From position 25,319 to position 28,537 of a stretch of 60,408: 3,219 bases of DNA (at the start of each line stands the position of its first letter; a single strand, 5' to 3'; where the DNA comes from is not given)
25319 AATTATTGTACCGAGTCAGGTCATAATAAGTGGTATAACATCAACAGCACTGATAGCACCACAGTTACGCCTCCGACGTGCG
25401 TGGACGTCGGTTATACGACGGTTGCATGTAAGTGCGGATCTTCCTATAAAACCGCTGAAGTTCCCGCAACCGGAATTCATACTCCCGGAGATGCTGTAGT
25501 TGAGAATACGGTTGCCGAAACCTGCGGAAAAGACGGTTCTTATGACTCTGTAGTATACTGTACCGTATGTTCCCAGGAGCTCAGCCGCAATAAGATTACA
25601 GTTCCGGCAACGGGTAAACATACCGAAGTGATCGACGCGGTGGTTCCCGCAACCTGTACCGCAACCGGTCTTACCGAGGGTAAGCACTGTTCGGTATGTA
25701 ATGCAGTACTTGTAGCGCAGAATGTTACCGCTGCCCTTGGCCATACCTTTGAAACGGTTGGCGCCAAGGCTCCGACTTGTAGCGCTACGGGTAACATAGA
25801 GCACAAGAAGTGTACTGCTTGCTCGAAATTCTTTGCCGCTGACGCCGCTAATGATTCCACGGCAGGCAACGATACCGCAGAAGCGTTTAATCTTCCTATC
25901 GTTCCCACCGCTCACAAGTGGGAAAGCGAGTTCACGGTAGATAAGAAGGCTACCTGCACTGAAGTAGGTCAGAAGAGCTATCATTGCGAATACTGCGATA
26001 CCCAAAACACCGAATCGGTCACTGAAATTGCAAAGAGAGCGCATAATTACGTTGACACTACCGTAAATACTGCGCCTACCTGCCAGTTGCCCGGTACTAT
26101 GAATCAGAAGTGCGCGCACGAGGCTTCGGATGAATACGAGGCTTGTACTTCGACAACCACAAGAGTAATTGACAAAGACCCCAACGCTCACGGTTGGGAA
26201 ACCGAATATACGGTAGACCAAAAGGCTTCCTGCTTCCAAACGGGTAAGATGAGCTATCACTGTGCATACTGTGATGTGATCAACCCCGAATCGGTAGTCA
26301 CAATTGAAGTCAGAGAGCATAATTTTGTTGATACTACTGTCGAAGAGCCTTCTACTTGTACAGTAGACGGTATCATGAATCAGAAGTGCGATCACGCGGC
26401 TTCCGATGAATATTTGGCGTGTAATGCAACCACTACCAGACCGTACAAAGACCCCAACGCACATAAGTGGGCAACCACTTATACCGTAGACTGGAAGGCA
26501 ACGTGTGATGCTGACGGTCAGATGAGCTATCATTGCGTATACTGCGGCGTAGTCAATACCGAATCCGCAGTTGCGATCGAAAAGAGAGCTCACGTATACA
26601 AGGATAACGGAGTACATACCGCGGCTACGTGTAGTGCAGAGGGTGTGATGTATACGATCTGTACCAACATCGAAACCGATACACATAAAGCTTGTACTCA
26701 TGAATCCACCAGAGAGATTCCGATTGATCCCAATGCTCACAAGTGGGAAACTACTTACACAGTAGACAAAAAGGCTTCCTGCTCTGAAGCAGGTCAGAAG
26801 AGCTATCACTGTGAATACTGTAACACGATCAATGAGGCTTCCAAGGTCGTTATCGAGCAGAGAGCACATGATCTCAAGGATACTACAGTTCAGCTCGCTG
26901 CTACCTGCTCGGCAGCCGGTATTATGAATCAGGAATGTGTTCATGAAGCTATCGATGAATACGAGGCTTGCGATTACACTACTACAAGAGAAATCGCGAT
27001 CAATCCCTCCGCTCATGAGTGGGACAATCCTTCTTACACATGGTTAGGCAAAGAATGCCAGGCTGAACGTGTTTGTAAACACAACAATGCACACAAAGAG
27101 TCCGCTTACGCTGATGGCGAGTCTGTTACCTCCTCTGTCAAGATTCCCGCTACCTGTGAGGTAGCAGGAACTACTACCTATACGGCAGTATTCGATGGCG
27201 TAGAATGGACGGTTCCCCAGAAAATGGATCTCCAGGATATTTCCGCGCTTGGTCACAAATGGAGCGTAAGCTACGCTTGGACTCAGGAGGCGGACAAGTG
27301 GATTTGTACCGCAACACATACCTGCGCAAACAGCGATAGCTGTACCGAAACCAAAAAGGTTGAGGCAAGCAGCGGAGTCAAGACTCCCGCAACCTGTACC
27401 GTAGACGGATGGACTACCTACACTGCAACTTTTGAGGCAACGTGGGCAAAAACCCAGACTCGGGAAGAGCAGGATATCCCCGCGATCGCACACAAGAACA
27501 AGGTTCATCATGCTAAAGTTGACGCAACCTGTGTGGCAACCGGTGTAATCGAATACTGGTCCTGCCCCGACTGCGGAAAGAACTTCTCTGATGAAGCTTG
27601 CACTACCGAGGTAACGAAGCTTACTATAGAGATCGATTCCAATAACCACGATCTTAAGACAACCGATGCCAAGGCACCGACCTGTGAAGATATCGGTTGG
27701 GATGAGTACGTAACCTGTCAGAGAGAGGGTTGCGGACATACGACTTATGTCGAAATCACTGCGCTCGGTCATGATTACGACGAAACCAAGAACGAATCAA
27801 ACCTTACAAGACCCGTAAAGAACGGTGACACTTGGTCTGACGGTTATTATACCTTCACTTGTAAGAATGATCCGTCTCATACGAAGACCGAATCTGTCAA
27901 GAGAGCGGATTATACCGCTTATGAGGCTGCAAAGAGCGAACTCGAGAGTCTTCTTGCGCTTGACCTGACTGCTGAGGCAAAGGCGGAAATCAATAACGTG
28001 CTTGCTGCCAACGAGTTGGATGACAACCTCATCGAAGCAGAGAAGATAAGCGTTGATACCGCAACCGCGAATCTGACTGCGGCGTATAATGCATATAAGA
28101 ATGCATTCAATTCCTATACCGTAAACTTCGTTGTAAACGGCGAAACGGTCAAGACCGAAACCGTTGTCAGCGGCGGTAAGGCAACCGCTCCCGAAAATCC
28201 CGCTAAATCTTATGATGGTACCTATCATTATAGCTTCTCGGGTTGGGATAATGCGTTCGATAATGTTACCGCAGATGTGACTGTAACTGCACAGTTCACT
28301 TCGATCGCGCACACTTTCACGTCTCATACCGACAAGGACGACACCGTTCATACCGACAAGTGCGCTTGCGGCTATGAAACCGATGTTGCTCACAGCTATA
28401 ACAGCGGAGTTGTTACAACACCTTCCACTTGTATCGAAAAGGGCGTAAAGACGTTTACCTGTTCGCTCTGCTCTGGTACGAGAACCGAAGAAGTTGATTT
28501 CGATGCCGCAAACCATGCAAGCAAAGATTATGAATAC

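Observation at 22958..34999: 4013-aa dockerin protein dominated by extracellular His/Cys-rich tandem modules of several related types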

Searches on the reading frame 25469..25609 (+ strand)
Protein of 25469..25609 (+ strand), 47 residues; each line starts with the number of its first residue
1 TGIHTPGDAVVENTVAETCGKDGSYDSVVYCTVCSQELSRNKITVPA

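Call 15: find_homologous_proteins(query=A1, max_evalue=0.001)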
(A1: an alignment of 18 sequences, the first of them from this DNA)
Query A1 (18 sequences): 1 candidates shared short words with the query, none scored E <= 0.001.

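Call 16: search_solved_structures(query=A1, max_evalue=10, show_alignments=3)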
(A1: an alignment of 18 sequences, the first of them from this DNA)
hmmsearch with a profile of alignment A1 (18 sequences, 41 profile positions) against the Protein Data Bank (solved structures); distinct sequences matched with E-value up to 10: 108 (the best 60 are shown).
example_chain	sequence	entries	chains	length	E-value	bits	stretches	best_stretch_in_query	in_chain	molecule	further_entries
2i13_A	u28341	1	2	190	6.3e-11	45.1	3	19-39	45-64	Aart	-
1mey_C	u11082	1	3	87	7.4e-06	28.9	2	19-37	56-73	CONSENSUS ZINC FINGER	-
5yel_A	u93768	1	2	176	3.7e-05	26.7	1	24-39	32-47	Transcriptional repressor CTCF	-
6ml2_A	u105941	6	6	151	5.9e-05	26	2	21-39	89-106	Zinc finger and BTB domain-containing protein 24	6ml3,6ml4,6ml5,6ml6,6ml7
8ssq_A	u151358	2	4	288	0.00019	24.4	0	24-39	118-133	Transcriptional repressor CTCF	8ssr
8ssu_A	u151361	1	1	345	0.00076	22.5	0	24-39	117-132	Transcriptional repressor CTCF,LIM domain-binding protein 1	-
9qa6_A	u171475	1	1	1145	0.0011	21.9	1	3-36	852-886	IgA protease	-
2n25_A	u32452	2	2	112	0.0016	21.5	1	23-35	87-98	Zinc finger and BTB domain-containing protein 17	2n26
7txc_E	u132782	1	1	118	0.0051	19.8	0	25-36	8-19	Hypermethylated in cancer 2 protein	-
2kmk_A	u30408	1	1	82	0.0081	19.2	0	19-37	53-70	Zinc finger protein Gfi-1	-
2yt9_A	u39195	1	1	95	0.0093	19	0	23-36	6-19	zinc finger-containing protein 1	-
9jzt_A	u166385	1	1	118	0.011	18.8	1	25-37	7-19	Zinc finger and BTB domain-containing protein 20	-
1x6h_A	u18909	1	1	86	0.011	18.7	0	25-39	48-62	Transcriptional repressor CTCF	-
7w1m_H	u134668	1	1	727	0.016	18.2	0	25-39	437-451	Transcriptional repressor CTCF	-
9w1v_A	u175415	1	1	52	0.018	18.1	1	25-37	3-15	RUBREDOXIN 3796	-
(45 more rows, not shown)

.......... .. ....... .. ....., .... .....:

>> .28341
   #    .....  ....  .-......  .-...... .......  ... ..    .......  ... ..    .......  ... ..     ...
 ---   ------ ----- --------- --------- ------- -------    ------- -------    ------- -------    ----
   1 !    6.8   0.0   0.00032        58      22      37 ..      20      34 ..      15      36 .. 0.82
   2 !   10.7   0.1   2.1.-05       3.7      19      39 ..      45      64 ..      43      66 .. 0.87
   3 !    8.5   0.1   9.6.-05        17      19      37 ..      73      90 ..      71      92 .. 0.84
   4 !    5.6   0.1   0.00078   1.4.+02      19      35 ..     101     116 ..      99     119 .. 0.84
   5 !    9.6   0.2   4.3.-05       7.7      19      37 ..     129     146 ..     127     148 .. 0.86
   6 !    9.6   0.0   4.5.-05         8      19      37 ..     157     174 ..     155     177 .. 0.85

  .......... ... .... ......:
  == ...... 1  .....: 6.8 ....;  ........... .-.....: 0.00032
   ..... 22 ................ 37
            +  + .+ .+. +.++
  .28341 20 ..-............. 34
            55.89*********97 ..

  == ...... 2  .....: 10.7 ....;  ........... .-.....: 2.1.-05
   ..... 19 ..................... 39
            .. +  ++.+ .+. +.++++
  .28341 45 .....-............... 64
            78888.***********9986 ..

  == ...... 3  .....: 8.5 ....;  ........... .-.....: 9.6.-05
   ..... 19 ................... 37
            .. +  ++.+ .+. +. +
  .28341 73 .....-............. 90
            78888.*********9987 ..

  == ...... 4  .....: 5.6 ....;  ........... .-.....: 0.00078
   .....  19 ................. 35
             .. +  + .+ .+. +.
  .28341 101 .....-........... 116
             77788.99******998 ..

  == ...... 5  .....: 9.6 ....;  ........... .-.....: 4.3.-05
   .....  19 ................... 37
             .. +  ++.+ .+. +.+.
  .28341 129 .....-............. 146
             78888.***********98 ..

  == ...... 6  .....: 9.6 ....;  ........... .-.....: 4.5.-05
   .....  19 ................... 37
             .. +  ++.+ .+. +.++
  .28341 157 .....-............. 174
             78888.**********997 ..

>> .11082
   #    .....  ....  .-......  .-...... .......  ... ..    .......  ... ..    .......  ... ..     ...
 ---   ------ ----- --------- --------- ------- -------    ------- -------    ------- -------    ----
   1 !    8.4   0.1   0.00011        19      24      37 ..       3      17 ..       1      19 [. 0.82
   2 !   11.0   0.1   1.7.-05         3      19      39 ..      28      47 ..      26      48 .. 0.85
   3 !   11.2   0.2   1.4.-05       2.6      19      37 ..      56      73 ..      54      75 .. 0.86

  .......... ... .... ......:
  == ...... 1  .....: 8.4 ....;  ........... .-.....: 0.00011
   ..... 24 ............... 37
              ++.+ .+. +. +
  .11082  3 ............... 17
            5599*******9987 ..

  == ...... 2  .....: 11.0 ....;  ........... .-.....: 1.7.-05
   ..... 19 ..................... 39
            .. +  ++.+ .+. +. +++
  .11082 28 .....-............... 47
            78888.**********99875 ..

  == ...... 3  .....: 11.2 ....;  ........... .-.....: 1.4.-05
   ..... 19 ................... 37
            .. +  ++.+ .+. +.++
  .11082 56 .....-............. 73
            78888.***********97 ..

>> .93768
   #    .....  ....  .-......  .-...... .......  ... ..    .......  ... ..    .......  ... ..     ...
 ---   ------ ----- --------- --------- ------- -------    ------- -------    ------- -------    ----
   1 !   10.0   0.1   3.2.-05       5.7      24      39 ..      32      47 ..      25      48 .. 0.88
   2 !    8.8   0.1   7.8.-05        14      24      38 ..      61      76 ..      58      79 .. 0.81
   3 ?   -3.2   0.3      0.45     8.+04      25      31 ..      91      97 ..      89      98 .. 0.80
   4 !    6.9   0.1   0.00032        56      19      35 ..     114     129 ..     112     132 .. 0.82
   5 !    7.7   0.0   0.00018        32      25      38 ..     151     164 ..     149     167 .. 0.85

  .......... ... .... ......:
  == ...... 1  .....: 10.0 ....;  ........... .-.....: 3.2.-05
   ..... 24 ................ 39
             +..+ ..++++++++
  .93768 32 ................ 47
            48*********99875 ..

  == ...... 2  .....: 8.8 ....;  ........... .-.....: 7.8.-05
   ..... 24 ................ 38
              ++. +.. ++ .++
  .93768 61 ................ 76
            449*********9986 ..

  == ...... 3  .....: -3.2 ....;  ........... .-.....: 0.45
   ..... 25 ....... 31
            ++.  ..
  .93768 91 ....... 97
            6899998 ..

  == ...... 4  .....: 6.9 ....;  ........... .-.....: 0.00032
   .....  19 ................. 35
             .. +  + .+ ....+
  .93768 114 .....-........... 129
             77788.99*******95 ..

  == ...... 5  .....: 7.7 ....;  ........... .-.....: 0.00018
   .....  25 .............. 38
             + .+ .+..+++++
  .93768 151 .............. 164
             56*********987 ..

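Call 39: search_protein_representatives(alignment_id=A1)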
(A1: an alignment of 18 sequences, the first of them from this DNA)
Query: 18 sequences, 41 profile positions. Proteins with E-value up to 0.001 (for the whole library): 27608; up to 1e-10: 13165; up to 1e-30: 3134. The best 150 are listed.
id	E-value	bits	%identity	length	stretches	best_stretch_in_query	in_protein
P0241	0.0e+00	1130.3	-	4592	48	2-39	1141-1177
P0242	2.0e-279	917.3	-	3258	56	2-41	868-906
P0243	9.0e-264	867.2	-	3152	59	2-40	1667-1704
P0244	1.7e-255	840.7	-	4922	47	2-40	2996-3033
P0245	3.3e-246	811.0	-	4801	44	2-41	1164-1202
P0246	2.5e-245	808.2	-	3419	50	2-40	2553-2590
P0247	1.5e-239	789.6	-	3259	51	2-41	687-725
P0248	9.4e-238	783.9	-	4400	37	2-39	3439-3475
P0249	2.7e-232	766.5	-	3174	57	2-39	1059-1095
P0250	5.6e-228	752.6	-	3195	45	2-40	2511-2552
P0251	2.0e-221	731.7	-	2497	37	2-40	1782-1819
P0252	8.5e-215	710.4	-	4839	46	3-41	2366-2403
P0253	4.9e-213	704.8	-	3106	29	2-40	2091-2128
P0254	8.7e-211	697.6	-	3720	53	2-40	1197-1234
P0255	4.5e-209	692.1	-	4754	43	2-41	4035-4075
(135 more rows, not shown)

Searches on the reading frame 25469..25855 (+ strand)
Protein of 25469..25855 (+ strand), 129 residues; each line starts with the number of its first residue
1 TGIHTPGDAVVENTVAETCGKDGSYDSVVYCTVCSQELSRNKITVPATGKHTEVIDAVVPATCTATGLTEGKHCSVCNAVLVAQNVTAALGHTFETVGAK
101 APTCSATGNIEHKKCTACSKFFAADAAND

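Call 63: find_related_loci(query=window:25469-25855:+, collection=genome_contigs, flank=3000)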
Query window:25469-25855:+ (129 aa) in genome_contigs; peptide patterns used: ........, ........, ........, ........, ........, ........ (x = any residue, [..] = any of these).
599 stretches matched a pattern (row limit reached: there are more); 565 encode a relative of the query (tblastn E <= 1e-3); the best 80 are kept; 80 distinct loci.
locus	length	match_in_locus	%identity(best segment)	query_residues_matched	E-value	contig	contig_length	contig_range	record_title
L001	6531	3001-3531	64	2-124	1e-42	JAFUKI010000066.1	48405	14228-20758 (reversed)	MAG: Clostridia bacterium isolate RGIG4573 Roe_deer_Rectum-2__c258721, whole genome shotgun sequence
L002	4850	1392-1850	64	4-129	4e-41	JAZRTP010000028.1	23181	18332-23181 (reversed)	MAG: Acutalibacteraceae bacterium isolate T1900045341_YK20190031.MAGScoT_cleanbin_000004 SGB_6654_k141_963976, whole gen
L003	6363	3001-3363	58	4-125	6e-39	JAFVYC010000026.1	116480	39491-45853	MAG: Clostridia bacterium isolate RGIG5500 Sheep_Colon.Co__c2483473, whole genome shotgun sequence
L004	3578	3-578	62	10-129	6e-38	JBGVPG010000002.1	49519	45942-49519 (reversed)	MAG: Eubacteriales bacterium isolate fecal_MAG_193 fecal_MAG_193_contig_0002, whole genome shotgun sequence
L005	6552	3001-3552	56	4-129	3e-36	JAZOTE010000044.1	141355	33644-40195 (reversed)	MAG: Eubacteriales bacterium isolate T1900045541_YK20190235.MAGScoT_cleanbin_000025 SGB_7807_k141_1051676, whole genome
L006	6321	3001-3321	61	4-111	2e-36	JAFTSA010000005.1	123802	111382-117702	MAG: Clostridia bacterium isolate RGIG4097 Roe_deer_Cecum.Co__c1487393, whole genome shotgun sequence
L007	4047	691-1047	59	4-125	2e-36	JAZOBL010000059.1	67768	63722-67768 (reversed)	MAG: Faecousia sp. isolate T1900044758_TS20190224.MAGScoT_cleanbin_000039 SGB_2324_k141_829667, whole genome shotgun seq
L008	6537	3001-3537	56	4-124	1e-35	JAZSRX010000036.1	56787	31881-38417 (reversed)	MAG: Eubacteriales bacterium isolate T1900044535_TS20190001.MAGScoT_cleanbin_000044 SGB_6_k141_1854593, whole genome sho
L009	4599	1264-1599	61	4-116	4e-36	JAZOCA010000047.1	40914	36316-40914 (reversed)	MAG: Christensenellaceae bacterium isolate T1900044757_TS20190223.MAGScoT_cleanbin_000032 SGB_2307_k141_2506373, whole g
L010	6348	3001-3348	57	4-122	2e-35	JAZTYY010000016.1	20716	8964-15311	MAG: Eubacteriales bacterium isolate T1900045325_YK20190014.MAGScoT_cleanbin_000005 SGB_6433_k141_694706, whole genome s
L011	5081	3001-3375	56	4-129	3e-35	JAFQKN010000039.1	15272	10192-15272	MAG: Clostridia bacterium isolate RGIG1903 Goat_Cecum.Co__c490532, whole genome shotgun sequence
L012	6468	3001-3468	55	4-121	2e-35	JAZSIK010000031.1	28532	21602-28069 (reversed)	MAG: Eubacteriales bacterium isolate T1900044572_TS20190038.MAGScoT_cleanbin_000021 SGB_439_k141_2010654, whole genome s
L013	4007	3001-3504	44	4-124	4e-35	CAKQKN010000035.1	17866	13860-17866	MAG: uncultured Clostridia bacterium isolate REFINED_METABAT215_TOP10_CONTIGS_1500_ASSEMBLY_K127_MEGAHIT__Hadza_MoBio_ha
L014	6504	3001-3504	61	4-108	7e-35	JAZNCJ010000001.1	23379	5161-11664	MAG: Christensenellaceae bacterium isolate T1900044734_TS20190200.MAGScoT_cleanbin_000020 SGB_2018_k141_255853, whole ge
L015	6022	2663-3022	55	4-124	2e-34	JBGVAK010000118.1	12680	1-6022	MAG: Christensenellales bacterium isolate ruminal_MAG_432 ruminal_MAG_432_contig_0118, whole genome shotgun sequence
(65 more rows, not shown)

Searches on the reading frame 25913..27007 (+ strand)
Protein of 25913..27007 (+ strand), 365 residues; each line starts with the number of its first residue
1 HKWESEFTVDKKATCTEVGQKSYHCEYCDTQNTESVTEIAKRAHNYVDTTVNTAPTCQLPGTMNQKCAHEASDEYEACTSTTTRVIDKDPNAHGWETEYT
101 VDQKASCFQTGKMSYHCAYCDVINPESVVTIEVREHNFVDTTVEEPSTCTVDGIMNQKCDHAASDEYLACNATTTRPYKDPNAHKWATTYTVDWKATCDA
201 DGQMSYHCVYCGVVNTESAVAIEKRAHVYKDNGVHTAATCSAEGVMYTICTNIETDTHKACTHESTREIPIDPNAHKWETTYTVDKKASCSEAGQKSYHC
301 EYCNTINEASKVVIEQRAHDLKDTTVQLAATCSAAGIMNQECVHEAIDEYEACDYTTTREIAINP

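Call 10: search_protein_families(library=pfam, proteins=[window:25913-27007:+], max_evalue=10)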
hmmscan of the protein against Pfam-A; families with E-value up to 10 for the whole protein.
window:25913-27007:+ (365 aa): 5 families
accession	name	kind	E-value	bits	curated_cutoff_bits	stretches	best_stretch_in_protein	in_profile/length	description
PF06220.18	zf-U1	-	0.0037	17.5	22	2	21-30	2-11/38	U1 zinc finger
PF23075.1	zf-C2H2_ZNF462_11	-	0.0061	16.8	27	2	295-313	2-20/45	Zinc finger protein 462, C2H2 zinc finger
PF02748.20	PyrI_C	-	0.0065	16.7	23.4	2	9-34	20-45/48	Aspartate carbamoyltransferase regulatory chain, metal binding domain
PF03321.19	GH3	-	0.11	12.1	23.6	1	167-217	144-195/304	GH3 family N-terminal domain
PF23783.1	Zn_ribbon_TiaS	-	1.7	8.9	27.3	1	21-42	18-39/41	TiaS C-terminal zinc ribbon domain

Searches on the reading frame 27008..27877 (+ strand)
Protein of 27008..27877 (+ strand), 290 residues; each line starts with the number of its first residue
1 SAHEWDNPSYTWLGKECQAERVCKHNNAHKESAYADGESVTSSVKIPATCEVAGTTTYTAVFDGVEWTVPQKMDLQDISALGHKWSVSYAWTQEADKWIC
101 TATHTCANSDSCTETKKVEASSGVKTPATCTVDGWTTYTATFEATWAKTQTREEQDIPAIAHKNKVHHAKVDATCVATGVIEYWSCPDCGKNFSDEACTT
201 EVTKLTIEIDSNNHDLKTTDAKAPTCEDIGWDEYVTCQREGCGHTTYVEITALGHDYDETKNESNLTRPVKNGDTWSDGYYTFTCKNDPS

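Call 10: search_protein_families(library=pfam, proteins=[window:27008-27877:+], max_evalue=10)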
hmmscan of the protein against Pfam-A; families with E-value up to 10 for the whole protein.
window:27008-27877:+ (290 aa): 2 families
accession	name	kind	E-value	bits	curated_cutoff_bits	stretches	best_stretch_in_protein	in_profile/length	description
PF23003.2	Fn1_2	-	0.016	15.8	27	1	270-288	10-28/70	Fibronectin type I domain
PF00096.32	zf-C2H2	-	4.7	8.3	25.2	1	185-195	2-12/23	Zinc finger, C2H2 type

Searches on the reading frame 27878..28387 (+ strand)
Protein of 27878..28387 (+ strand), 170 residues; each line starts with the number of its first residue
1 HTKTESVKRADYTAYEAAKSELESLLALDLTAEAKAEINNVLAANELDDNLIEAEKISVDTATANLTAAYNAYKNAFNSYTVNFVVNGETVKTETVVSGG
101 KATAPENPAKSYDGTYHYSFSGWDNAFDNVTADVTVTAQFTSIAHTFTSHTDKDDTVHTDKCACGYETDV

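Call 10: search_protein_families(library=pfam, proteins=[window:27878-28387:+], max_evalue=10)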
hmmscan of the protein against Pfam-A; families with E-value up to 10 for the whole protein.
window:27878-28387:+ (170 aa): 5 families
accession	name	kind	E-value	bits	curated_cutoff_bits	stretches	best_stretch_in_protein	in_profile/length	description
PF09479.16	Flg_new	-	1.6e-05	25.4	27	1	80-141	1-55/65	Listeria-Bacteroides repeat domain (List_Bact_rpt)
PF11436.14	DUF3199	-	0.057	13.7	25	1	10-83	8-78/125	Protein of unknown function (DUF3199)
PF06896.17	Phage_TAC_3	-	0.14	13.3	22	1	30-85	11-68/117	Phage tail assembly chaperone proteins, TAC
PF16640.11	Big_3_5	-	0.2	12.7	35.5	1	62-137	12-86/88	Bacterial Ig-like domain (group 3)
PF18835.7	Beta_helix_2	-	0.5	10.6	30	1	39-85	18-63/68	Beta helix repeat of Inulin fructotransferase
